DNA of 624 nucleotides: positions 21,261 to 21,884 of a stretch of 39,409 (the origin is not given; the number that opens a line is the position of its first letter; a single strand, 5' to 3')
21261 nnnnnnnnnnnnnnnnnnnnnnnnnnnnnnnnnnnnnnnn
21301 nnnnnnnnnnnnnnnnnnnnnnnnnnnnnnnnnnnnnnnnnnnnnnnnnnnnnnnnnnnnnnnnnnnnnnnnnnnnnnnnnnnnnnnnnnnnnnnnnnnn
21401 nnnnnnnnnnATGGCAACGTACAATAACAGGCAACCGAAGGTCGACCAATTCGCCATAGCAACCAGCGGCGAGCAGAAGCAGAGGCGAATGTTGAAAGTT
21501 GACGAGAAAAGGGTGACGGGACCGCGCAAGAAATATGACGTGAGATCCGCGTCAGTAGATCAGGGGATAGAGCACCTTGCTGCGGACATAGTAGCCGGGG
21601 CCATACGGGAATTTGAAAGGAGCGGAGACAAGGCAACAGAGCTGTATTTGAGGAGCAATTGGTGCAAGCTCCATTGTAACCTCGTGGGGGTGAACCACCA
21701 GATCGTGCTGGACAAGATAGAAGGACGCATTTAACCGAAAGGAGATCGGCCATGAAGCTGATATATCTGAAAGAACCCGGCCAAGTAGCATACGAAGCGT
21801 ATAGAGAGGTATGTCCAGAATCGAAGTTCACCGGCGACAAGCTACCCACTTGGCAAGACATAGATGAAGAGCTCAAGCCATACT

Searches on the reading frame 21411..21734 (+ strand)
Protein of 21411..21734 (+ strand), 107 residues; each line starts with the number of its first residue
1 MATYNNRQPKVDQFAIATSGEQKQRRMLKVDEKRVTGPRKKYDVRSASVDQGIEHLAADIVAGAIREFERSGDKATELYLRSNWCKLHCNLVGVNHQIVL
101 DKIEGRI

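Call 38: search_protein_families(library=pfam, proteins=[window:21411-21734:+], max_evalue=0.05)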
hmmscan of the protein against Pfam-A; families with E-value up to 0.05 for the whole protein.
window:21411-21734:+ (107 aa): 1 family
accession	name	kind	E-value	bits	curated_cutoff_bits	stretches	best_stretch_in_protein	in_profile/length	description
PF17133.9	DUF5108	-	0.015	15.4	27.4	1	6-69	125-190/226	Domain of unknown function (DUF5108)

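Call 39: search_protein_families(library=phrogs, proteins=[window:21411-21734:+], max_evalue=0.01)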
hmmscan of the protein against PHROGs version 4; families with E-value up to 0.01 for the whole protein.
window:21411-21734:+ (107 aa): 0 families
